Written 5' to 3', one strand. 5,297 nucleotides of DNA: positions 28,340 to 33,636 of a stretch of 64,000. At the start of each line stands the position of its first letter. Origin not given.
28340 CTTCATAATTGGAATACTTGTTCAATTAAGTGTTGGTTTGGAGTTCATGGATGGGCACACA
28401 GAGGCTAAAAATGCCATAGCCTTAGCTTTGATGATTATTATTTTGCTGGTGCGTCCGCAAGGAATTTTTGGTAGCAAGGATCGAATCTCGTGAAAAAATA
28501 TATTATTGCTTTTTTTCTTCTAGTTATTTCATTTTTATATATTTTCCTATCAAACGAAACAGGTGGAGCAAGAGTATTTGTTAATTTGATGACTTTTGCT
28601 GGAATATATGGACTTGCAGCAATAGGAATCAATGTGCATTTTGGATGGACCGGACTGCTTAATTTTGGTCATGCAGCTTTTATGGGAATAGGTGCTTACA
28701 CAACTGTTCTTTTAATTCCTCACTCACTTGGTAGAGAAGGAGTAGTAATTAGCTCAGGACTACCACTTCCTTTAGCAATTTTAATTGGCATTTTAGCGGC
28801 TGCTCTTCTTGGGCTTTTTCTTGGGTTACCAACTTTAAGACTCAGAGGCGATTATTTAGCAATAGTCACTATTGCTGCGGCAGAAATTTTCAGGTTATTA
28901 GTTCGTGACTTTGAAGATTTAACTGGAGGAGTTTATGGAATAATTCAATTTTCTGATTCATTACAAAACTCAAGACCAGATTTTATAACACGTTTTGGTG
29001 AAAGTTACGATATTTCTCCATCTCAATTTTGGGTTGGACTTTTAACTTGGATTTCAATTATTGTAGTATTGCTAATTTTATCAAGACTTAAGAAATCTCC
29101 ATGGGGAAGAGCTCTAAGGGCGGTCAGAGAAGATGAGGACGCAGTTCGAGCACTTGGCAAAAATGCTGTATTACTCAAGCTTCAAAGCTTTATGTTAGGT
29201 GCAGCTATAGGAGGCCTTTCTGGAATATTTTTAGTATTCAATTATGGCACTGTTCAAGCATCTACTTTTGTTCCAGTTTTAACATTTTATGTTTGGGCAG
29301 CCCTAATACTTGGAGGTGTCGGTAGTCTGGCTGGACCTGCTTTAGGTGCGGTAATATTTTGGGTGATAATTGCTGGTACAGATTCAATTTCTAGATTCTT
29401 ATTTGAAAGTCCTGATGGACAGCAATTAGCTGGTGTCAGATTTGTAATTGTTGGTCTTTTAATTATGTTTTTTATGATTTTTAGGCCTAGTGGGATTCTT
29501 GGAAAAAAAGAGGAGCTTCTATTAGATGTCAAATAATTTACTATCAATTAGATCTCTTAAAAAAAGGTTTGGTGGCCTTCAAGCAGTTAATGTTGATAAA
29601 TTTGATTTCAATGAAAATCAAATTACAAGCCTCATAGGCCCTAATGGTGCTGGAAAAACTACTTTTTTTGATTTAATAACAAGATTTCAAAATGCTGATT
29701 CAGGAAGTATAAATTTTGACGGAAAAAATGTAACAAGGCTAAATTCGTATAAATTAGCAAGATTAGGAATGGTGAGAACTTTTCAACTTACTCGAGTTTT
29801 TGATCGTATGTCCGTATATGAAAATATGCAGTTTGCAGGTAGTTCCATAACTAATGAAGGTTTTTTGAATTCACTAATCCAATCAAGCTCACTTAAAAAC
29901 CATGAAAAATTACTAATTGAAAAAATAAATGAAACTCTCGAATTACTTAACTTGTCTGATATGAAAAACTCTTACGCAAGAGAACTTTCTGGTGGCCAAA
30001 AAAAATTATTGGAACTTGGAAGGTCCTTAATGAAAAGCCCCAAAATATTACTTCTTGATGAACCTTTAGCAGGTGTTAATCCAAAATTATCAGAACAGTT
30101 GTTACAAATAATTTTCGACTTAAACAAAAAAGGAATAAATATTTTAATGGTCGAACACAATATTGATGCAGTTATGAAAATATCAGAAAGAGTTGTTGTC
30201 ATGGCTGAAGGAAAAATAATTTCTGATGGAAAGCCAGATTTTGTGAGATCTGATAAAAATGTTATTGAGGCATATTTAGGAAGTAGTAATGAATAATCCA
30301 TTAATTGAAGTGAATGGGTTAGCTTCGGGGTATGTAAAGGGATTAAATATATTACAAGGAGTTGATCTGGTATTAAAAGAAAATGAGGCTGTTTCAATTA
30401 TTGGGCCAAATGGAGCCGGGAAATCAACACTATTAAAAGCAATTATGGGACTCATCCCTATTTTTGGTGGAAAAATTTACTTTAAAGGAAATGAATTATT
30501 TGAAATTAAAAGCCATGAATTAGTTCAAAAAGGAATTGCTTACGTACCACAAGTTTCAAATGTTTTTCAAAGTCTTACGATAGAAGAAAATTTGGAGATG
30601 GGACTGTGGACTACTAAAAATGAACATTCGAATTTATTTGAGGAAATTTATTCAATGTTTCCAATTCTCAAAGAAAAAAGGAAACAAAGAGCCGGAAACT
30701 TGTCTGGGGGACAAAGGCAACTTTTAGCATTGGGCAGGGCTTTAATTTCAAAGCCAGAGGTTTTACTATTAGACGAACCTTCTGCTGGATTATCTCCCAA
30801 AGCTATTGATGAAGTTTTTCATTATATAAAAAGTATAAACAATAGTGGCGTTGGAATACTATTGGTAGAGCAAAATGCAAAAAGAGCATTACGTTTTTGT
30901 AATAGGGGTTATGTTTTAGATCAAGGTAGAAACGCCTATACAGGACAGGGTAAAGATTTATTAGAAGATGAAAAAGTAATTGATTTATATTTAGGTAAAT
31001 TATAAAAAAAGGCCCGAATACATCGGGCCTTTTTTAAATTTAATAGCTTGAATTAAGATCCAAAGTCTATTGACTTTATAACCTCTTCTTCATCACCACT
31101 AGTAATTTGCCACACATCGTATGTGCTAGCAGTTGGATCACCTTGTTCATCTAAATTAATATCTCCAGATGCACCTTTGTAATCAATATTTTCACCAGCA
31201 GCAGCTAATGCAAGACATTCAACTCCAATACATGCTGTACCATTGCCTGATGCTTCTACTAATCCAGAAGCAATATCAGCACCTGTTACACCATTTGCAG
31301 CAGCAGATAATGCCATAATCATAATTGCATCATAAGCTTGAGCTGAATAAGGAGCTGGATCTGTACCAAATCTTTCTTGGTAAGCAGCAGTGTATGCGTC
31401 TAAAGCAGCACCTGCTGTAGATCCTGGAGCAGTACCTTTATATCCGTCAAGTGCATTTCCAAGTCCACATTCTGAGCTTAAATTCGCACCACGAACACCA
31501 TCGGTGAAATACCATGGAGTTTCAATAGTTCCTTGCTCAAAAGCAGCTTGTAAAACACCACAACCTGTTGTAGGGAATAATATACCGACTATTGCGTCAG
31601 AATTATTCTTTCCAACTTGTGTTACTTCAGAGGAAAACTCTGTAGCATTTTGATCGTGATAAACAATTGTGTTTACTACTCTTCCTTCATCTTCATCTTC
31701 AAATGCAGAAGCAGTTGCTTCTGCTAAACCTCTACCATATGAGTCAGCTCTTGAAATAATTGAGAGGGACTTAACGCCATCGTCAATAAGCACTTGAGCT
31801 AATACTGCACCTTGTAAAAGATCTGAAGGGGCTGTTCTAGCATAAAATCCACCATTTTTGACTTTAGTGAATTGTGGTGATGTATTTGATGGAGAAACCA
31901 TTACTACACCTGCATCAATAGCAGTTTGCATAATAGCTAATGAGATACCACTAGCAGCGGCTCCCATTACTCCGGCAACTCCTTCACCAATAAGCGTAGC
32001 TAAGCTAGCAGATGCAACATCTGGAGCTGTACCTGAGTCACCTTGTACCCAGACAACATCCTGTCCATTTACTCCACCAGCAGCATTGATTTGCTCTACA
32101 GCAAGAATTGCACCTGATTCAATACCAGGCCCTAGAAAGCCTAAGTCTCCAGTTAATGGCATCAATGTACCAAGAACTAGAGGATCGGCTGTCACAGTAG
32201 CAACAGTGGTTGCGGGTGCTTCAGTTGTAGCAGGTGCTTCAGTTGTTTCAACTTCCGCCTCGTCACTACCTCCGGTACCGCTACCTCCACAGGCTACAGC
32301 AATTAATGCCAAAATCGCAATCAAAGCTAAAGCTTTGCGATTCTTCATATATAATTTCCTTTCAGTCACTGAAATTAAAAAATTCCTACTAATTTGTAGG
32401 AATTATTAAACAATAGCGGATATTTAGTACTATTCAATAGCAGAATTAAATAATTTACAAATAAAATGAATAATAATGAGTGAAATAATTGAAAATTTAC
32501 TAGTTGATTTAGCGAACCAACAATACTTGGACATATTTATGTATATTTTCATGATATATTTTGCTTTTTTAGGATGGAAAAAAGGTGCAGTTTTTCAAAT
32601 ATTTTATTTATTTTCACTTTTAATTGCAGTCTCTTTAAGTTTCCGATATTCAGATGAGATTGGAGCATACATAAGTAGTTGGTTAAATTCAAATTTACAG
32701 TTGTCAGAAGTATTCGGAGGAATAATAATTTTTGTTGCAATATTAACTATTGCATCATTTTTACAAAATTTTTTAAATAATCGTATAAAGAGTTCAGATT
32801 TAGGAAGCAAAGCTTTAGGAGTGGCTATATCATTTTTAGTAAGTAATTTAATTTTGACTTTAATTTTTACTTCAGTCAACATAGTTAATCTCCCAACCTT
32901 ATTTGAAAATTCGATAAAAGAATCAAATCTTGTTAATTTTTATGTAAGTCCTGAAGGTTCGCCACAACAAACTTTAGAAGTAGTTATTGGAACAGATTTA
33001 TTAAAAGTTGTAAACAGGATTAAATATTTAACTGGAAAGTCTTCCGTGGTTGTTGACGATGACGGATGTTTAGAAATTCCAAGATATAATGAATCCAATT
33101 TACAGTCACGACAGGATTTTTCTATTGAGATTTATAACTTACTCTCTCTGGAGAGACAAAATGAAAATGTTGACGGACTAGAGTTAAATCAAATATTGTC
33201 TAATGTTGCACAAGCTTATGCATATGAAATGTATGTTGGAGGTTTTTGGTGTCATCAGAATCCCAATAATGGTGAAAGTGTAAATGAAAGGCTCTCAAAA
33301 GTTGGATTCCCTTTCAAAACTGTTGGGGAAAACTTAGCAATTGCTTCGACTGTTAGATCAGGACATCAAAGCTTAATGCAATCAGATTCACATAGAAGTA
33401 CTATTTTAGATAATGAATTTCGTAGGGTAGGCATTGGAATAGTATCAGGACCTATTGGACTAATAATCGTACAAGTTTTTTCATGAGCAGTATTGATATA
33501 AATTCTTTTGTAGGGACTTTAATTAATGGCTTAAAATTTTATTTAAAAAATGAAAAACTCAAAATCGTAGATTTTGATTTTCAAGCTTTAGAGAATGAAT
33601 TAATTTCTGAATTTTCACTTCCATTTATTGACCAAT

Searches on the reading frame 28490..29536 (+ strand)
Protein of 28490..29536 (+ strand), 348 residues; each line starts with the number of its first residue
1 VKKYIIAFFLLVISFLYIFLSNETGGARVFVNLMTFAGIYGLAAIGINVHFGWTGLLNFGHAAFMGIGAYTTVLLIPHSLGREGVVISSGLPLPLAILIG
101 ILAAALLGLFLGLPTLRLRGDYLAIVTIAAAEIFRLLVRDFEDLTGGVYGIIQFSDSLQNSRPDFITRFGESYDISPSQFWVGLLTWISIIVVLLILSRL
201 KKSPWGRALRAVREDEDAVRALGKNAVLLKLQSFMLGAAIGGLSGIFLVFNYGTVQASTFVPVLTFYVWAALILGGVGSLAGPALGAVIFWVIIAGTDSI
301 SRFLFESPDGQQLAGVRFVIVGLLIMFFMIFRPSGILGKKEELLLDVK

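Call 49: search_protein_families(library=pfam, proteins=[window:28490-29536:+], max_evalue=0.00001)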
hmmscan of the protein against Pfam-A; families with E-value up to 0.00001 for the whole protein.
window:28490-29536:+ (348 aa): 1 family
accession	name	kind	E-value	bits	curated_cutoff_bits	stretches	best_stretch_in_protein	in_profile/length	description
PF02653.21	BPD_transp_2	-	2.1e-51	175.1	26.8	1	30-312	2-253/269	Branched-chain amino acid transport system / permease component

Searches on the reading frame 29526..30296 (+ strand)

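Call 50: search_protein_families(library=pfam, proteins=[window:29526-30296:+], max_evalue=0.00001)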
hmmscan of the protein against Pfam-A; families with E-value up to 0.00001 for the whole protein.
window:29526-30296:+ (256 aa): 4 families
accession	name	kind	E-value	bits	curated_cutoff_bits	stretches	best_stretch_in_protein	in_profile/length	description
PF00005.33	ABC_tran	-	4.8e-30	105.4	25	1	25-182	5-137/137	ABC transporter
PF13304.12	AAA_21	-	3.8e-11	44.1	27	0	33-63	1-30/304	AAA domain, putative AbiEii toxin, Type IV TA system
PF12399.14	BCA_ABC_TP_C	-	8.8e-08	32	25.5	1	230-253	1-24/27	Branched-chain amino acid ATP-binding cassette transporter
PF13476.12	AAA_23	-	2e-06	29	27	1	24-139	14-130/201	AAA domain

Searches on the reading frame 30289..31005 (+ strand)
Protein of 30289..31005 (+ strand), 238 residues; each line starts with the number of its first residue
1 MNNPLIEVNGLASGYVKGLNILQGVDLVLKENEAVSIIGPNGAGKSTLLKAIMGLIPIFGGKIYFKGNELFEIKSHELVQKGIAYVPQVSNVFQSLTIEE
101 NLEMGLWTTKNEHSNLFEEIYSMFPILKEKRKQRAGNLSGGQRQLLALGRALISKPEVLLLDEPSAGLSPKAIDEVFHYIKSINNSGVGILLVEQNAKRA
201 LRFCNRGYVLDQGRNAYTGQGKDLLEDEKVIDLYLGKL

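Call 50: search_protein_families(library=pfam, proteins=[window:30289-31005:+], max_evalue=0.00001)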
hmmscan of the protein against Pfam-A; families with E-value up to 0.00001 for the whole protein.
window:30289-31005:+ (238 aa): 3 families
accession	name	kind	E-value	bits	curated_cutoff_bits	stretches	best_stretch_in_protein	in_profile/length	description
PF00005.33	ABC_tran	-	3.3e-33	115.6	25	1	22-165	1-136/137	ABC transporter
PF13304.12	AAA_21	-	6.4e-14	53.1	27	1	129-191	229-294/304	AAA domain, putative AbiEii toxin, Type IV TA system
PF02463.25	SMC_N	-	3.3e-07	30.4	40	0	32-52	24-44/220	RecF/RecN/SMC N terminal domain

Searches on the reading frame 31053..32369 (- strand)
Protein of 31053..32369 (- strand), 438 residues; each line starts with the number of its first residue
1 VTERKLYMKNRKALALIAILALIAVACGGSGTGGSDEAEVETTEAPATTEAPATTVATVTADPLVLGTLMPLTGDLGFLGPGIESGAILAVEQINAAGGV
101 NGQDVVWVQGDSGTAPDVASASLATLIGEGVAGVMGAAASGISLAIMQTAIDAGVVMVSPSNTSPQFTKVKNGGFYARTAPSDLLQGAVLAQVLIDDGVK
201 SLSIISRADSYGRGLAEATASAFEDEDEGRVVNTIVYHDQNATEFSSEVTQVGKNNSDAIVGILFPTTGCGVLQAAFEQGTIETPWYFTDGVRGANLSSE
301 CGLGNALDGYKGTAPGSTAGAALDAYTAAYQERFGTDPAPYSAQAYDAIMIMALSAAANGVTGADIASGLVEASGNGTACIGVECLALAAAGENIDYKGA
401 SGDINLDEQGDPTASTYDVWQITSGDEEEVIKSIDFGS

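Call 50: search_protein_families(library=pfam, proteins=[window:31053-32369:-], max_evalue=0.00001)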
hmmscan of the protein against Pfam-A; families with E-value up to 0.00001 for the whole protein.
window:31053-32369:- (438 aa): 2 families
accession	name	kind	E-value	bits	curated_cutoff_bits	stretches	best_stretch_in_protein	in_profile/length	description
PF13458.12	Peripla_BP_6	-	4.4e-37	129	31.7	1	65-422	3-338/343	Periplasmic binding protein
PF01094.35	ANF_receptor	-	6.1e-29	101.6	25.4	1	87-423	6-351/353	Receptor family ligand binding region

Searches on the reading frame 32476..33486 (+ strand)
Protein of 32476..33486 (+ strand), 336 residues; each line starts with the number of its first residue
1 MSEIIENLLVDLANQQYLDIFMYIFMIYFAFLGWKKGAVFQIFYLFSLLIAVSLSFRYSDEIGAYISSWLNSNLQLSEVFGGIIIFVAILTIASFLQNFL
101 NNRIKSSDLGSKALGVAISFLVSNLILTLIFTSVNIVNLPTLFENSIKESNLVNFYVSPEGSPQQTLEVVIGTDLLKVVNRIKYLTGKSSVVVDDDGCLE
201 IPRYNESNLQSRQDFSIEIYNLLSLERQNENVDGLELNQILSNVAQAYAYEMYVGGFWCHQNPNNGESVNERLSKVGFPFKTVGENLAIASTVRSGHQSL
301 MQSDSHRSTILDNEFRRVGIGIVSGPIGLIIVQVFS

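Call 50: search_protein_families(library=pfam, proteins=[window:32476-33486:+], max_evalue=0.00001)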
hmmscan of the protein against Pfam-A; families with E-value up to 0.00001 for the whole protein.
window:32476-33486:+ (336 aa): 2 families
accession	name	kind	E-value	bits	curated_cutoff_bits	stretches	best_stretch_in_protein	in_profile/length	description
PF02674.22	Colicin_V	-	2.6e-16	60.3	29.3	1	18-156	1-139/144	Colicin V production protein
PF00188.32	CAP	-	9.2e-09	36.6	21.1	1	226-328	7-108/117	Cysteine-rich secretory protein family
